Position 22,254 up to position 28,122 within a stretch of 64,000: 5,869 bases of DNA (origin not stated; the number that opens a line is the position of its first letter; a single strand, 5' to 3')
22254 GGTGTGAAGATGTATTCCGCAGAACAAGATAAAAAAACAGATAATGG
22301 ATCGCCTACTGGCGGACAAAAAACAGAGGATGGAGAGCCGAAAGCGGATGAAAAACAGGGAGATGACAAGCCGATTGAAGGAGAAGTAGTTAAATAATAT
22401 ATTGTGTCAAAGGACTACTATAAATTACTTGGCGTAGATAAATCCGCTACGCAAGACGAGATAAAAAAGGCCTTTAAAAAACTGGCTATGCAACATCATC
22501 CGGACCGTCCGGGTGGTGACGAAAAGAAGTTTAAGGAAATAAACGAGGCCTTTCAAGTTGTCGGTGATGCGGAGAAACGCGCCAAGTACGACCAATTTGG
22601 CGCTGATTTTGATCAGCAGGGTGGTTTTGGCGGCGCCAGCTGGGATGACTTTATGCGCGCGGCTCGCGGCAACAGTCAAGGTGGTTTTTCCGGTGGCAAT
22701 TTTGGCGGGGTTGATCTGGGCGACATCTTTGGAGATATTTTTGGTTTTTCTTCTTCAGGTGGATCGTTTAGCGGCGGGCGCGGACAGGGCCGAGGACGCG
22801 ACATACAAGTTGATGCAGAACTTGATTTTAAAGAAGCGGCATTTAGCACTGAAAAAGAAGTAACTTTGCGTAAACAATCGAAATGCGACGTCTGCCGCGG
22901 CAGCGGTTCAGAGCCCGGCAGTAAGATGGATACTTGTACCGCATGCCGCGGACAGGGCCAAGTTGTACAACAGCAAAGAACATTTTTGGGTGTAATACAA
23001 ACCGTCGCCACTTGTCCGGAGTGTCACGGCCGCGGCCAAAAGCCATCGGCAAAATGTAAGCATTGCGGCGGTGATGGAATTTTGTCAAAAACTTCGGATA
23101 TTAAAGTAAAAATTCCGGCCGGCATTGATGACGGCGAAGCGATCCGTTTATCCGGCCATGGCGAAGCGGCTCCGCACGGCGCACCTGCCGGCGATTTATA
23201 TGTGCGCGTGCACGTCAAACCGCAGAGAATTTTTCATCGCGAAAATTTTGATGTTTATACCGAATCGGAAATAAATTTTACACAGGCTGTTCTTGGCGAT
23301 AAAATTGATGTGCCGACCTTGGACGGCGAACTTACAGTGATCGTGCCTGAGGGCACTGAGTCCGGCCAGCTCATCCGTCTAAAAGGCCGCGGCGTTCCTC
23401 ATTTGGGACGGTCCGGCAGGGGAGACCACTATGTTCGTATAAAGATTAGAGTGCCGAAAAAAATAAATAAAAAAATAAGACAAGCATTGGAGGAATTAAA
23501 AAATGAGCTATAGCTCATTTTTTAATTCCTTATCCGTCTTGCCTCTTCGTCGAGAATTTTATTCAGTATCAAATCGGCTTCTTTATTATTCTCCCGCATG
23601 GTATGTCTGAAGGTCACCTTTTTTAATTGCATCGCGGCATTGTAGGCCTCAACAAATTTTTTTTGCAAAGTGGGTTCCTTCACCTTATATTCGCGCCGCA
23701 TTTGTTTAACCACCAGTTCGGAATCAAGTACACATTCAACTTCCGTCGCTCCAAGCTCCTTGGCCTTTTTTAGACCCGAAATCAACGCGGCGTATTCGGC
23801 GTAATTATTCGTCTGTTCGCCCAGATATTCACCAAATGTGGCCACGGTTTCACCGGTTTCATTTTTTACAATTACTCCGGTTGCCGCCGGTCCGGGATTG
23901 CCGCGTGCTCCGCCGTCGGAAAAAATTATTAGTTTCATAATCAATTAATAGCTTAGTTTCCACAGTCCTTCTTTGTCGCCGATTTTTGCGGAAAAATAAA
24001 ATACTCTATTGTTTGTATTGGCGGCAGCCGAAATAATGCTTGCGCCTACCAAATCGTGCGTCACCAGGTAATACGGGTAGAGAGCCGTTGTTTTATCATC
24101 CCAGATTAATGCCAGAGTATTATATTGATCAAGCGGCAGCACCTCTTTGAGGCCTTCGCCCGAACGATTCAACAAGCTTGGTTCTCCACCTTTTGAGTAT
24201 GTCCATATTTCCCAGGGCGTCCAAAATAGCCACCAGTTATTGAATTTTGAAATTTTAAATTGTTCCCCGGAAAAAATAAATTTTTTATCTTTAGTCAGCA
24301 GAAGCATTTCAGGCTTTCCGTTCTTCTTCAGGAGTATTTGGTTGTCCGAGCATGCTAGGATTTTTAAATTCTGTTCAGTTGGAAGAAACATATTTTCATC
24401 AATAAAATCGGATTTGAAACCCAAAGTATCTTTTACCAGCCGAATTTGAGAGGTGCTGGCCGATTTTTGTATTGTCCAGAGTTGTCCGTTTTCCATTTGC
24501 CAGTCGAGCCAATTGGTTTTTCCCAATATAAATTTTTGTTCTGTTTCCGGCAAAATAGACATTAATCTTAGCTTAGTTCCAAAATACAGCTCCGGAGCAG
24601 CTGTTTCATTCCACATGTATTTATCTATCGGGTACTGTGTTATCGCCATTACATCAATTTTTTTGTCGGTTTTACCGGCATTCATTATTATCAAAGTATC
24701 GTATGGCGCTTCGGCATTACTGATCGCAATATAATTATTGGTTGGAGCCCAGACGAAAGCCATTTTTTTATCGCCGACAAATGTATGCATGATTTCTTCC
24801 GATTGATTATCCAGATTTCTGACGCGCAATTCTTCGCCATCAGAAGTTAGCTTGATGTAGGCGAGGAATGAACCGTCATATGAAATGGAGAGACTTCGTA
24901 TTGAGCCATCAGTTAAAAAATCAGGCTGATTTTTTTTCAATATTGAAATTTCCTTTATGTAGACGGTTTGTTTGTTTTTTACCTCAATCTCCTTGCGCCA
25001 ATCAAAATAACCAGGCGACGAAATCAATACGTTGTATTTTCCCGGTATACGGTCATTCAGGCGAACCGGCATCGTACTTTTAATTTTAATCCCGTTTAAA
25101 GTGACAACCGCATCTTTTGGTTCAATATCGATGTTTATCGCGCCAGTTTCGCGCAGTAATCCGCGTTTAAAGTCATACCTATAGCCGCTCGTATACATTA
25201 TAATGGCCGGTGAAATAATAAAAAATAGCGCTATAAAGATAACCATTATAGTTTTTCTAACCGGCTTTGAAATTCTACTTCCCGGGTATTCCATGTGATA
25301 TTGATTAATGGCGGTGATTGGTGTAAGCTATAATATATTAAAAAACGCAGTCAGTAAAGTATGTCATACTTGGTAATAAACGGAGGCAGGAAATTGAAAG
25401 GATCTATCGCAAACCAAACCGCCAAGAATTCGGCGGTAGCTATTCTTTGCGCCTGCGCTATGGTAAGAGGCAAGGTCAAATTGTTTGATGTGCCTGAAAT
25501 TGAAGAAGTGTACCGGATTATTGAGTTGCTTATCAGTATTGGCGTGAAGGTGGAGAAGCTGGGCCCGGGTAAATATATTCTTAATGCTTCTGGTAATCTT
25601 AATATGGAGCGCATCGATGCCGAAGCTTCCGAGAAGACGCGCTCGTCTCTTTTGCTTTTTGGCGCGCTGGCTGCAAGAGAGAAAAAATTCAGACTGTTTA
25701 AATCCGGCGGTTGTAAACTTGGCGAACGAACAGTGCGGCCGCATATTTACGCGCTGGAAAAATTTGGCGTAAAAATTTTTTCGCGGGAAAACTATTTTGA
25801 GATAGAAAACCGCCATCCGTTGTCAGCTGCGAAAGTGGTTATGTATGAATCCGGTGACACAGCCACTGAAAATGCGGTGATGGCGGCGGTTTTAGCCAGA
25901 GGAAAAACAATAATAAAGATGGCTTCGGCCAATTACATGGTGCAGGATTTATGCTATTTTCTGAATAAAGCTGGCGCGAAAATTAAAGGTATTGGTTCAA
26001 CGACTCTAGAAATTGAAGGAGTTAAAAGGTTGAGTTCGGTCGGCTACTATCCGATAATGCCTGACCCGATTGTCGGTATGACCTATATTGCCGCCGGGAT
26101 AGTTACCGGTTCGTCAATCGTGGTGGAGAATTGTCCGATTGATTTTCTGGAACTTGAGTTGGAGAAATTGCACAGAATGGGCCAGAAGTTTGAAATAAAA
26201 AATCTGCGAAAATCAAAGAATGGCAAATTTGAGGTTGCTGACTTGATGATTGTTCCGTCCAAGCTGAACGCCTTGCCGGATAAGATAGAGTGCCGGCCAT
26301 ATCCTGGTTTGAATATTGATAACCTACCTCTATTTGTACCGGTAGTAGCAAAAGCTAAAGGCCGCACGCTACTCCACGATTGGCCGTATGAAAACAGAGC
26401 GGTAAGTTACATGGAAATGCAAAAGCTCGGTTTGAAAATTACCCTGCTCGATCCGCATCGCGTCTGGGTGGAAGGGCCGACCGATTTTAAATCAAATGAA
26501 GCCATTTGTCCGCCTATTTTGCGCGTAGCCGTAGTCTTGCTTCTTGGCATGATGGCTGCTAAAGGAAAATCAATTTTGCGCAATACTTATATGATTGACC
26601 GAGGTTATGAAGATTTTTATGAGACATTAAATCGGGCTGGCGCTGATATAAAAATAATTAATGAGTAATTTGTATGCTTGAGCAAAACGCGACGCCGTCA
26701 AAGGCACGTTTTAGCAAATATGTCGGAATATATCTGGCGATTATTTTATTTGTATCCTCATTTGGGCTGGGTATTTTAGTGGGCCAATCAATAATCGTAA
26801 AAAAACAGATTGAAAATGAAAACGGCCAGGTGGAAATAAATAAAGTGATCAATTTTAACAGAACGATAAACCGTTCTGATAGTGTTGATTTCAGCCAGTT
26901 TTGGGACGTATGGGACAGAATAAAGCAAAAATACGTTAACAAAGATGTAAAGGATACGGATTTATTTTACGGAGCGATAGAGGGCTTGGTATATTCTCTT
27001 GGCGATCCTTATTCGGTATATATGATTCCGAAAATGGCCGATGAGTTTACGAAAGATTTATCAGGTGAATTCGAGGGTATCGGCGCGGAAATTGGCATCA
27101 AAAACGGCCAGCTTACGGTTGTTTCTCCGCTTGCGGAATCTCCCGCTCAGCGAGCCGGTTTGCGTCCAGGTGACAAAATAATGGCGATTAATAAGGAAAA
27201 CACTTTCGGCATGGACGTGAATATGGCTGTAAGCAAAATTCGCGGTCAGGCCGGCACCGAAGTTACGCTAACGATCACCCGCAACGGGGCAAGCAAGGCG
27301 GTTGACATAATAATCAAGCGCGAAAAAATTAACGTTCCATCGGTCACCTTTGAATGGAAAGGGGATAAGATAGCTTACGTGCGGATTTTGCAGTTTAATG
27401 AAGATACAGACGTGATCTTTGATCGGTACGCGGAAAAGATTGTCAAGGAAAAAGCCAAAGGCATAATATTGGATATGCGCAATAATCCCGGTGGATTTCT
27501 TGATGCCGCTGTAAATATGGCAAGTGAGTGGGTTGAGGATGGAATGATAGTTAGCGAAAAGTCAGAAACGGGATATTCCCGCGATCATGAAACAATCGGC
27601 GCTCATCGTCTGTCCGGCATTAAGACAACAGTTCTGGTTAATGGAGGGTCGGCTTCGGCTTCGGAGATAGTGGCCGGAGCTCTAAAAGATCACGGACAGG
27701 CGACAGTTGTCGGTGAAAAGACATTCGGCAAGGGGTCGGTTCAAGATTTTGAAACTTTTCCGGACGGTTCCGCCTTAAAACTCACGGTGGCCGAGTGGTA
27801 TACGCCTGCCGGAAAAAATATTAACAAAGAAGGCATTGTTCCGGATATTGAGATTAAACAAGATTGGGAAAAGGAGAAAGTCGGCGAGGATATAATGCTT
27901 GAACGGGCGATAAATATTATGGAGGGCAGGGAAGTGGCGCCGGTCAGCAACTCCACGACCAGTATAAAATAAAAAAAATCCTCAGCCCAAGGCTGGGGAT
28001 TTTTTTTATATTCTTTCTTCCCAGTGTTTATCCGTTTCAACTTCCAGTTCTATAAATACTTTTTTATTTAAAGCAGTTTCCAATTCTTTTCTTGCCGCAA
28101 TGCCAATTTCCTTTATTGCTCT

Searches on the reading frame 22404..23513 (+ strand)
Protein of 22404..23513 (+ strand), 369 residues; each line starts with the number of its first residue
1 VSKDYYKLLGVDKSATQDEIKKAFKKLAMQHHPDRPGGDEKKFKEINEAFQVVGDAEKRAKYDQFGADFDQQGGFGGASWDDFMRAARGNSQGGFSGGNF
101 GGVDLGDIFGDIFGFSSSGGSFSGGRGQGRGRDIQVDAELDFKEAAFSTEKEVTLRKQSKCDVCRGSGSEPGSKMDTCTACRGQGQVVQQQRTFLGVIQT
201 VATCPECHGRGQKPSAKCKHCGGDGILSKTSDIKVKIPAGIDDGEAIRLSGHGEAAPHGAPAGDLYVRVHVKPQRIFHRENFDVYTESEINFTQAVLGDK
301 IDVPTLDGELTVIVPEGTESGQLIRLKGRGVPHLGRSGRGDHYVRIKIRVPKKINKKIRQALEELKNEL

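Call 7: search_protein_families(library=pfam, proteins=[window:22404-23513:+], max_evalue=0.00001)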
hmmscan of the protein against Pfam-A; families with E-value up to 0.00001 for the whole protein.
window:22404-23513:+ (369 aa): 3 families
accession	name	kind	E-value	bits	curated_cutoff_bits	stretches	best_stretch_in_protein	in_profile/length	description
PF01556.23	DnaJ_C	-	6.8e-47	159.7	26.6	1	134-351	1-152/152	DnaJ C terminal domain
PF00226.36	DnaJ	-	1.6e-22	79.8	27.8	1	4-63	1-63/63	DnaJ domain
PF00684.25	DnaJ_CXXCXGXG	-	4.6e-16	59.3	32.7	1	161-225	1-65/65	DnaJ central domain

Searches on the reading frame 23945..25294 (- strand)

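Call 8: search_protein_families(library=pfam, proteins=[window:23945-25294:-], max_evalue=0.00001)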
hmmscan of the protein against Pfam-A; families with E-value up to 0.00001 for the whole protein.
window:23945-25294:- (449 aa): 1 family
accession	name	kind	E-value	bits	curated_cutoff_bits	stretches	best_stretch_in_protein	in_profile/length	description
PF08308.17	PEGA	-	5.4e-08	33.1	20.8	1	51-113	2-63/71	PEGA domain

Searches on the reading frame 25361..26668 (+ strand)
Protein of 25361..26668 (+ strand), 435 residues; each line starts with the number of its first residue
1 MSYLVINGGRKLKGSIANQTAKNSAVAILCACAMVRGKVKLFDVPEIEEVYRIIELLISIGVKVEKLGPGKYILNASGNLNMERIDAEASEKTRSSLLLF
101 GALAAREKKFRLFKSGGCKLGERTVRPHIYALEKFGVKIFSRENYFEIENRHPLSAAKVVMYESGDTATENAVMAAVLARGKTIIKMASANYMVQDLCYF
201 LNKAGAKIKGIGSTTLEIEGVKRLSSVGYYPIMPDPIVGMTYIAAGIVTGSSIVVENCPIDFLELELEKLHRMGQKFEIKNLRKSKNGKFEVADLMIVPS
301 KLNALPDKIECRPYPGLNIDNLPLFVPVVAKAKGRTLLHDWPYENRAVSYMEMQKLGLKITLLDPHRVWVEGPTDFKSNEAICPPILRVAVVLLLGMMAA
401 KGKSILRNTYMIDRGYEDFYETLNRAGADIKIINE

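Call 7: search_protein_families(library=pfam, proteins=[window:25361-26668:+], max_evalue=0.00001)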
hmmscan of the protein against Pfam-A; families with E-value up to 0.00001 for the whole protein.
window:25361-26668:+ (435 aa): 1 family
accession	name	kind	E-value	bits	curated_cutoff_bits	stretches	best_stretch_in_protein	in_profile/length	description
PF00275.25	EPSP_synthase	-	6.3e-47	160.7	22.8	1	7-423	2-417/417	EPSP synthase (3-phosphoshikimate 1-carboxyvinyltransferase)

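Call 65: search_protein_families(library=ncbifam, proteins=[window:25361-26668:+], max_evalue=0.00001)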
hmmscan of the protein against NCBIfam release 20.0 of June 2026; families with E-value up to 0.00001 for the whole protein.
window:25361-26668:+ (435 aa): 5 families
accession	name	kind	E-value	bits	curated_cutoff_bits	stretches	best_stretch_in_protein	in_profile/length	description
NF006873.0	PRK09369.1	subfamily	1.6e-97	326.8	297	1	1-433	1-417/419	UDP-N-acetylglucosamine 1-carboxyvinyltransferase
TIGR01072.1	murA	equivalog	6.2e-93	311.8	392.7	1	1-431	1-415/416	UDP-N-acetylglucosamine 1-carboxyvinyltransferase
NF009470.0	PRK12830.1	equivalog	5.1e-68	229.7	552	1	1-434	1-416/417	UDP-N-acetylglucosamine 1-carboxyvinyltransferase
TIGR01356.1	aroA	equivalog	6.1e-14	51.7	287.25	1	15-428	2-414/415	3-phosphoshikimate 1-carboxyvinyltransferase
NF011381.1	PRK14806.1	equivalog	3.8e-08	32.1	902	1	6-339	306-635/733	bifunctional prephenate dehydrogenase/3-phosphoshikimate 1-carboxyvinyltransferase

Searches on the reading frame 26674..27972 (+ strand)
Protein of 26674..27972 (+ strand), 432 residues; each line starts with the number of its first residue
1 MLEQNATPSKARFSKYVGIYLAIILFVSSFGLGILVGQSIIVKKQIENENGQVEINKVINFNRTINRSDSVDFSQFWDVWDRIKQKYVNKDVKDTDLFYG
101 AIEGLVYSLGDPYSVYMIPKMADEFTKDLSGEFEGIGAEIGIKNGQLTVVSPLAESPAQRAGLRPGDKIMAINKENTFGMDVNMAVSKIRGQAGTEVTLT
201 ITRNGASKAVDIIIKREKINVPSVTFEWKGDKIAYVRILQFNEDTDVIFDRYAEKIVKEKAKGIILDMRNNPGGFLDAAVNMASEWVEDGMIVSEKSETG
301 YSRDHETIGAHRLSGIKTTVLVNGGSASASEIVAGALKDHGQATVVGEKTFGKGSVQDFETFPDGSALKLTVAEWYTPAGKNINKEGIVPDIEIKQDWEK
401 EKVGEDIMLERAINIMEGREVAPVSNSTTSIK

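Call 7: search_protein_families(library=pfam, proteins=[window:26674-27972:+], max_evalue=0.00001)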
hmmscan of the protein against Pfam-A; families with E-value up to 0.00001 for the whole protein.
window:26674-27972:+ (432 aa): 5 families
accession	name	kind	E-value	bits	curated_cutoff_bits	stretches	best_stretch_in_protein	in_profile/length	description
PF03572.23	Peptidase_S41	-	1.4e-51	174.8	24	1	232-394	1-165/165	Peptidase family S41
PF17820.7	PDZ_6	-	1.8e-12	47.2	27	1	149-203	2-54/54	PDZ domain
PF22694.1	CtpB_N-like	-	8.8e-12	45.8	27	1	60-117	25-81/85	Activating protease CtpB N-terminal domain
PF00595.29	PDZ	-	1.4e-09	38.7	23.2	1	130-201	8-80/81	PDZ domain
PF13180.12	PDZ_2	-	6.3e-09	36.4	27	1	136-212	3-78/80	PDZ domain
